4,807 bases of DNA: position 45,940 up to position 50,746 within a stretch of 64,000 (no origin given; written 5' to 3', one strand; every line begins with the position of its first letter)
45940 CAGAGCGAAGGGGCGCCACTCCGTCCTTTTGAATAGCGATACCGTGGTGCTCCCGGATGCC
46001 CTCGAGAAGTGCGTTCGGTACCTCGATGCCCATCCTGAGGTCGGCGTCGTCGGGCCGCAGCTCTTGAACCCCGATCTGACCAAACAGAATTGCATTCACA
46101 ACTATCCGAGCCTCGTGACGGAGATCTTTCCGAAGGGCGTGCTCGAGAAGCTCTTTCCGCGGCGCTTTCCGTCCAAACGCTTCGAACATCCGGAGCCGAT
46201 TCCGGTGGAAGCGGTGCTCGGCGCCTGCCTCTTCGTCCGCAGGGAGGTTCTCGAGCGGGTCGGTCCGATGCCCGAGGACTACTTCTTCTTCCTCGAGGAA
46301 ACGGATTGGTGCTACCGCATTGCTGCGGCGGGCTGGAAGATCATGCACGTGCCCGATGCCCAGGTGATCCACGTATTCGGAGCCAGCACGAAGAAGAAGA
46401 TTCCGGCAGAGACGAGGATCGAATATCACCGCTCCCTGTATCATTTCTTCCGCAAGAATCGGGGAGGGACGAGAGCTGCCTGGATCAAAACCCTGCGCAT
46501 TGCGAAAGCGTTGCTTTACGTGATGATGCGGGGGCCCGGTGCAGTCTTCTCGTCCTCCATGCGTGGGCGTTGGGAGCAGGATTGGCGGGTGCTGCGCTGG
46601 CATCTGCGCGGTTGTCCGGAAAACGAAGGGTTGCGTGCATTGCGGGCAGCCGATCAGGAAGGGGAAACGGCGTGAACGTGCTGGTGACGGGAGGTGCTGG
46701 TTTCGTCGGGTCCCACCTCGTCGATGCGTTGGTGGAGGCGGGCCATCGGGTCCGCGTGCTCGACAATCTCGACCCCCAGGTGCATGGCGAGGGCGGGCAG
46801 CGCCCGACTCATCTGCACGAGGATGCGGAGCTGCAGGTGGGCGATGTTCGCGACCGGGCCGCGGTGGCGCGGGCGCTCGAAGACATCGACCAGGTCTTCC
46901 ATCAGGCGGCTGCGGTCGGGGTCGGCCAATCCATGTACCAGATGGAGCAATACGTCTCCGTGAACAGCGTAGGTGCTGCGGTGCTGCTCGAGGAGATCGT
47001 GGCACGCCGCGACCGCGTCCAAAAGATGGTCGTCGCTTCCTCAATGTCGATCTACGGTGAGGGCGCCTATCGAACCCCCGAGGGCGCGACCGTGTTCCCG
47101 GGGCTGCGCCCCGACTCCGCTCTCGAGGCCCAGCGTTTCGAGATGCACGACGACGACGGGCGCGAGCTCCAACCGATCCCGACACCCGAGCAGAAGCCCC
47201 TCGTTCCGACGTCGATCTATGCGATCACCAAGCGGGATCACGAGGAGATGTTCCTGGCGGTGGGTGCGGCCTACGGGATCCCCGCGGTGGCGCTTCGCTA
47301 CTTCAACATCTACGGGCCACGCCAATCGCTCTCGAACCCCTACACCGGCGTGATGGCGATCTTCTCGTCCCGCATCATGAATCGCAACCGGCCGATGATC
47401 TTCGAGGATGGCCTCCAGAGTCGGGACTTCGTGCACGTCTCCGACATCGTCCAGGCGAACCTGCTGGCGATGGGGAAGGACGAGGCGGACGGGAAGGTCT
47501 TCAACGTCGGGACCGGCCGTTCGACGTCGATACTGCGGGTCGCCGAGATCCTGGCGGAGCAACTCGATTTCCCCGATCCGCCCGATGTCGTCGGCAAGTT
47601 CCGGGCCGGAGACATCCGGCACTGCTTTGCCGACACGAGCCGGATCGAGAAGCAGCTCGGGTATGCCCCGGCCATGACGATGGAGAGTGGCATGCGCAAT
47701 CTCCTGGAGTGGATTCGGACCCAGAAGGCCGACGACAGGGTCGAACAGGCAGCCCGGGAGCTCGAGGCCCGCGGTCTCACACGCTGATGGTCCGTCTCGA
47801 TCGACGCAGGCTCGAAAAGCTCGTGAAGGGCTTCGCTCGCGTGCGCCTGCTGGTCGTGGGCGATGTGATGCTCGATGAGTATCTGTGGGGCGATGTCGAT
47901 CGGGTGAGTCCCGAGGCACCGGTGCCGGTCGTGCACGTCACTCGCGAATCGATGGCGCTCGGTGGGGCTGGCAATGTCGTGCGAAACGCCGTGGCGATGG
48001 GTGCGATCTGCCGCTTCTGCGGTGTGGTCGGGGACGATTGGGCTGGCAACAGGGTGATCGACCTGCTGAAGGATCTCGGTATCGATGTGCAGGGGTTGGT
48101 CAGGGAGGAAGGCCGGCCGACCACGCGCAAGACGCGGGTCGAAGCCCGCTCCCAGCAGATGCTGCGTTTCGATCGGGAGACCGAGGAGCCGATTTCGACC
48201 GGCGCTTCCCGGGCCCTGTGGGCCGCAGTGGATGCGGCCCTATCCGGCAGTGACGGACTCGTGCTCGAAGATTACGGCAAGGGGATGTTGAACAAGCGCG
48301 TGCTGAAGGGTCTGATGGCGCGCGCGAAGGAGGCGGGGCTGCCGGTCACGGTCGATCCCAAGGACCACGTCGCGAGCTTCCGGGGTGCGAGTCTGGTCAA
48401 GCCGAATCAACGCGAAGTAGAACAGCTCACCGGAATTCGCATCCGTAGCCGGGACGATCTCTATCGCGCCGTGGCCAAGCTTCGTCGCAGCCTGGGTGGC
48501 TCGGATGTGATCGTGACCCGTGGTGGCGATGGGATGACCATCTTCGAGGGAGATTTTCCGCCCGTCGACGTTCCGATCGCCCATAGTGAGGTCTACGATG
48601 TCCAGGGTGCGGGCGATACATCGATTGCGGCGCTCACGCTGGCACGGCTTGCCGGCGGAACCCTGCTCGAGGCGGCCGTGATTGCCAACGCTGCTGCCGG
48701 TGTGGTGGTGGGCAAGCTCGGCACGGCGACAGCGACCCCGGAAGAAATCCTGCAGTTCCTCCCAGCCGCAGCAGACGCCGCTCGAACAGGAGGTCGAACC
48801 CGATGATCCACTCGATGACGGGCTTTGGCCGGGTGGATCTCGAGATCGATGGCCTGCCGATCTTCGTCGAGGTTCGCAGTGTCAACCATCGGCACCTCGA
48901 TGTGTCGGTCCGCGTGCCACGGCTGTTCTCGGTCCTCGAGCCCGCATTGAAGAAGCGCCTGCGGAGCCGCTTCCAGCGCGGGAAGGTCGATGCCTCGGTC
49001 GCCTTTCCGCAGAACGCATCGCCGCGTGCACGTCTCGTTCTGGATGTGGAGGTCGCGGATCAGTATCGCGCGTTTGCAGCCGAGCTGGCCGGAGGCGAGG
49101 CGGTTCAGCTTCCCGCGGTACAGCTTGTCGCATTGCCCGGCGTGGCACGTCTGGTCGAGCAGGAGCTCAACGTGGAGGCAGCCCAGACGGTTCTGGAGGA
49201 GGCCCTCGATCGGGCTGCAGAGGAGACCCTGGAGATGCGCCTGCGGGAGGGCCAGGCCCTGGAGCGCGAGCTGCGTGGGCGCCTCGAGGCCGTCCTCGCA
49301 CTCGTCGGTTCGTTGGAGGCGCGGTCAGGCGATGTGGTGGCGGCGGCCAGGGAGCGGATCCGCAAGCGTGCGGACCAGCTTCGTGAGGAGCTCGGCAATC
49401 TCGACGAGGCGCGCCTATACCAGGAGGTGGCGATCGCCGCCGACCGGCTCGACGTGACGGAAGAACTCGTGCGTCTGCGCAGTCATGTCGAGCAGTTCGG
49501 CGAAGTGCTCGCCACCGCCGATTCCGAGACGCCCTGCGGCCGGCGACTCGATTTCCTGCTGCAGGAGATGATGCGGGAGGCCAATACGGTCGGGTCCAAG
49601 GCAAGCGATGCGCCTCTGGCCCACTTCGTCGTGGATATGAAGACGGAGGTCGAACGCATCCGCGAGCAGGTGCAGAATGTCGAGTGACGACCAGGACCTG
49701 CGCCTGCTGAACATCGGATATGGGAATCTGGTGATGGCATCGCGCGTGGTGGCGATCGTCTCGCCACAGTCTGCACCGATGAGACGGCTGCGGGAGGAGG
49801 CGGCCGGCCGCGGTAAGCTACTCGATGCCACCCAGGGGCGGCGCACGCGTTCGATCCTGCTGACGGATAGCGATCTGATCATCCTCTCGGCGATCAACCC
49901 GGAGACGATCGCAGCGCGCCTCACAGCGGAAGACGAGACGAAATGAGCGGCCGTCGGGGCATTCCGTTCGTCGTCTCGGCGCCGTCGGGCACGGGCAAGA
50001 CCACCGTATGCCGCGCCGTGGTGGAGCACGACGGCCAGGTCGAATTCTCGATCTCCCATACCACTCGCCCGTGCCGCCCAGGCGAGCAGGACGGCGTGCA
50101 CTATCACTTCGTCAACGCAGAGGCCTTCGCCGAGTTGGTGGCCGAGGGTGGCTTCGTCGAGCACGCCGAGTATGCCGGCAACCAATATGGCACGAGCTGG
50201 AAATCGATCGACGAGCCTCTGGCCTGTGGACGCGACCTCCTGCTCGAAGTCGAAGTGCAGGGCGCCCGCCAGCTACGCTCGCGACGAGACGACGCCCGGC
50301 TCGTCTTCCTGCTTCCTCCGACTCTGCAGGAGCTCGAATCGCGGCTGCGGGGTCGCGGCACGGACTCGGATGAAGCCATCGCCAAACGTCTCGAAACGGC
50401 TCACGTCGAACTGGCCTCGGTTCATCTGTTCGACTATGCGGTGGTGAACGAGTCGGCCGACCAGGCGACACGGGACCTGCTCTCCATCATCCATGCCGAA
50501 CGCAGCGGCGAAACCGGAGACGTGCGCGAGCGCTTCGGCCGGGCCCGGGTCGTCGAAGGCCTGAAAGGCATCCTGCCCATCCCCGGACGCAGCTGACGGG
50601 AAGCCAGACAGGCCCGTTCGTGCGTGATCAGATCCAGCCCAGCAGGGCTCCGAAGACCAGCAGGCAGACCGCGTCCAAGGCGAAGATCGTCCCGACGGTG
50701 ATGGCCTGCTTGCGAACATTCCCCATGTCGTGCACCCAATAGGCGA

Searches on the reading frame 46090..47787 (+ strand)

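Call 88: search_protein_families(library=pfam, proteins=[window:46090-47787:+], max_evalue=0.0001)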
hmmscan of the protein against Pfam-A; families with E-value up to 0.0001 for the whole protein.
window:46090-47787:+ (565 aa): 7 families
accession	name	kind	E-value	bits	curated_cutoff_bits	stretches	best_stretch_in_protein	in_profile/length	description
PF01370.27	Epimerase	-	3e-51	174.6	20.9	1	197-474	1-240/240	NAD dependent epimerase/dehydratase family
PF16363.11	GDP_Man_Dehyd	-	8.2e-46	157.4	27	2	198-325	1-136/332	GDP-mannose 4,6 dehydratase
PF01073.25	3Beta_HSD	-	2.7e-19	69.7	22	1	198-325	1-123/280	3-beta hydroxysteroid dehydrogenase/isomerase family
PF02719.21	Polysacc_synt_2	-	5.3e-14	52.5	20.2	1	197-318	1-128/293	Polysaccharide biosynthesis protein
PF13460.12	NAD_binding_10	-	9.9e-08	32.5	27.2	1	201-326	1-106/184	NAD(P)H-binding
PF07993.18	NAD_binding_4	-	5e-07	29.6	20.1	0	259-426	82-220/258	Male sterility protein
PF05368.20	NmrA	-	1.9e-05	24.9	27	1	197-274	5-78/298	NmrA-like family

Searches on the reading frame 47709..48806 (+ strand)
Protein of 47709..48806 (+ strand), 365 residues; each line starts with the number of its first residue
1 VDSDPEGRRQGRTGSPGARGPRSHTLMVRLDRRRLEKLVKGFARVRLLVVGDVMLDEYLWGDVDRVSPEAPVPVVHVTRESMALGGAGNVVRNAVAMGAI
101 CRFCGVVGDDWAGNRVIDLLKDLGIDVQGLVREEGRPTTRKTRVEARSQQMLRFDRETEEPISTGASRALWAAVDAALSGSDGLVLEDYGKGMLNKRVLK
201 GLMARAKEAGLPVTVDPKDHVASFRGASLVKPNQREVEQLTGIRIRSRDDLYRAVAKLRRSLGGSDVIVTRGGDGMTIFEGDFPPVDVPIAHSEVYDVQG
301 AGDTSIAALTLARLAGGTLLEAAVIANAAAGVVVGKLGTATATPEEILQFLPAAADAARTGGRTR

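Call 88: search_protein_families(library=pfam, proteins=[window:47709-48806:+], max_evalue=0.0001)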
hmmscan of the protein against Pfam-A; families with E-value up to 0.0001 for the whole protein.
window:47709-48806:+ (365 aa): 2 families
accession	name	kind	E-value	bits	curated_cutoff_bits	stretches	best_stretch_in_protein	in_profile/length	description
PF00294.29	PfkB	-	2.9e-41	142.2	25.8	1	47-344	4-300/302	pfkB family carbohydrate kinase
PF08543.17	Phos_pyr_kin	-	1.1e-05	25.4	27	1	225-324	118-221/246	Phosphomethylpyrimidine kinase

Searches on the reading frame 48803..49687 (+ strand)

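Call 89: search_protein_families(library=pfam, proteins=[window:48803-49687:+], max_evalue=0.0001)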
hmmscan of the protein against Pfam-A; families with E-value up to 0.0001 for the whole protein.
window:48803-49687:+ (294 aa): 2 families
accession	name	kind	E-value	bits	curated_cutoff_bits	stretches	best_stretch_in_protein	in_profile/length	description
PF08340.16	YicC-like_C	-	8.2e-43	145.8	27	1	172-294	2-120/120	Endoribonuclease YicC-like, C-terminal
PF03755.18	YicC-like_N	-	1.8e-37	129.6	25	1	2-154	1-155/156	Endoribonuclease YicC-like, N-terminal region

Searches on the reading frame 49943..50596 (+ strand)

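Call 93: search_protein_families(library=pfam, proteins=[window:49943-50596:+], max_evalue=0.0001)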
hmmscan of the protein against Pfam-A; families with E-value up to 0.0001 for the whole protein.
window:49943-50596:+ (217 aa): 1 family
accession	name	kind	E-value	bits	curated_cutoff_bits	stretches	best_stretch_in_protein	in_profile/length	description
PF00625.27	Guanylate_kin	-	1.1e-44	152.8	25.2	1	8-185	4-181/182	Guanylate kinase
